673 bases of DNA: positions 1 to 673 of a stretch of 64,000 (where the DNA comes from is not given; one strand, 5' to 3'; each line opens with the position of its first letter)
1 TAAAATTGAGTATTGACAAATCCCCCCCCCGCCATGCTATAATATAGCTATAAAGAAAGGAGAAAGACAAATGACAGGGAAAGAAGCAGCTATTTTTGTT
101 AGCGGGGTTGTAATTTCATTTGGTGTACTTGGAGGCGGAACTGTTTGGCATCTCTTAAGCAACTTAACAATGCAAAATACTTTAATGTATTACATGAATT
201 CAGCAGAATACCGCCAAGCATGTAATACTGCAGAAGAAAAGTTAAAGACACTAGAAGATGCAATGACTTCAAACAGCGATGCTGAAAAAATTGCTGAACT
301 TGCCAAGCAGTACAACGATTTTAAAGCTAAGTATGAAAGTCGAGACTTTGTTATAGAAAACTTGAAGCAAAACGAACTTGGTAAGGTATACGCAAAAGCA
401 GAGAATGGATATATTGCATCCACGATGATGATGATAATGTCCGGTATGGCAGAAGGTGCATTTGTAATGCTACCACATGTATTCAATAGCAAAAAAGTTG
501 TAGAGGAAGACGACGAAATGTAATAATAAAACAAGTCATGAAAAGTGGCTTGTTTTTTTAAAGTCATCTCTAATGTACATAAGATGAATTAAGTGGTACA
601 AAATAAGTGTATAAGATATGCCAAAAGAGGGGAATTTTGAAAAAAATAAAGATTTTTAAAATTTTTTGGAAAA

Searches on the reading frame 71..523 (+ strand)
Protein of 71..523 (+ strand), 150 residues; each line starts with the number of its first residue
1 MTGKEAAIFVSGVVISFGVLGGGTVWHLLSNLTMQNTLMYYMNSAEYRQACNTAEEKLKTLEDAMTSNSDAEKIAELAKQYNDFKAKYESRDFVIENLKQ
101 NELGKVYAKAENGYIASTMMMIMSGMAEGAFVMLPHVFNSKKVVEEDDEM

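Call 7: find_encoding_contigs(protein=window:71-523:+, flank=3000, max_places=10)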
Protein window:71-523:+ (150 aa): no gene with exactly this product is on record in the collection.

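Call 11: find_homologous_proteins(query=window:71-520:+, max_evalue=0.001)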
Query window:71-520:+ (150 aa): 1 proteins with E <= 0.001 among 22 candidates.
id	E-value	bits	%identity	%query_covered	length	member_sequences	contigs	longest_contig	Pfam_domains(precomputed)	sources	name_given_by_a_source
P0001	2.6e-91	321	100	100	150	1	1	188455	-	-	-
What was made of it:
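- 71..523 (+): Gene for a 150-aa small membrane protein: N-terminal TM helix, coiled-coil-like middle, hydrophobic C-terminal segment. Near-orphan and strain-specific. Only itself among 5.8 G proteins (call 11).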

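Call 27: search_protein_families(library=pfam, proteins=[window:71-520:+], max_evalue=0.01)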
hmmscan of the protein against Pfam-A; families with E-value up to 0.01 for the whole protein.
window:71-520:+ (150 aa): 1 family
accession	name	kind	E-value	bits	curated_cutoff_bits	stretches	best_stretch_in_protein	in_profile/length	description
PF17325.7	SPG4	-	0.0036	18.8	25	1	30-113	26-102/109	Stationary phase protein 4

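Call 74: search_protein_representatives(protein=window:71-520:+)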
Query: 150 residues. Proteins with E-value up to 0.001 (for the whole library): 3; up to 1e-10: 2; up to 1e-30: 1. The best 3 are listed.
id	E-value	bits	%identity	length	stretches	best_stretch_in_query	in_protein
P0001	8.2e-92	320.5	100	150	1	1-150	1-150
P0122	3.2e-13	66.2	36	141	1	21-132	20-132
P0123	9.9e-04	35.5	45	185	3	2-29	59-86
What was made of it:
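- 71..523 (+): One remote relative, P0122, in an exhaustive HMMER search (call 74).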

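Call 75: find_encoding_contigs(protein=P0122, flank=2500, max_places=10)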
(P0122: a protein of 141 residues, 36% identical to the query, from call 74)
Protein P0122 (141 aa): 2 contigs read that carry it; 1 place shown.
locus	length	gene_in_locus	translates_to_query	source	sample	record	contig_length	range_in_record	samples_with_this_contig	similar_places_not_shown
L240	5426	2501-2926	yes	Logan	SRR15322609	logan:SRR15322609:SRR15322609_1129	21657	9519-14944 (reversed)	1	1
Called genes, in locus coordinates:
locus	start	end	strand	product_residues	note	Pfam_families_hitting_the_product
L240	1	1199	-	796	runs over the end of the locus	PF01588:tRNA_bind, PF03483:B3_4, PF03484:B5, PF01409:tRNA-synt_2d, PF17759:tRNA_synthFbeta, PF03147:FDX-ACB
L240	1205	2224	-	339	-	PF02912:Phe_tRNA-synt_N, PF01409:tRNA-synt_2d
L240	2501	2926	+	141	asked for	-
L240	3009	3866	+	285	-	PF00849:PseudoU_synth_2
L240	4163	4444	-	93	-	-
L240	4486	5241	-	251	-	PF03372:Exo_endo_phos (weak)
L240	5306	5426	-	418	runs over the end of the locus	PF06689:zf-C4_ClpX, PF01078:Mg_chelatase (faint), PF00004:AAA, PF07724:AAA_2, PF07728:AAA_5 (weak), PF10431:ClpB_D2-small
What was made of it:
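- The 150-aa cassette has the opposite orientation in L240 (call 75).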

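Call 80: find_homologous_proteins(query=P0122, max_evalue=0.001)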
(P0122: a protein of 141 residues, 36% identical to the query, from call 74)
Query P0122 (141 aa): 1 proteins with E <= 0.001 among 12 candidates.
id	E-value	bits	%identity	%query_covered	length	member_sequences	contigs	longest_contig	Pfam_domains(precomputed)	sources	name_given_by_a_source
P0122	6.2e-83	293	100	100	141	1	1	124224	-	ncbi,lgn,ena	-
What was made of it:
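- Tried and rejected: More site 1 relatives: a further protein search found only P0122 itself (call 80).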
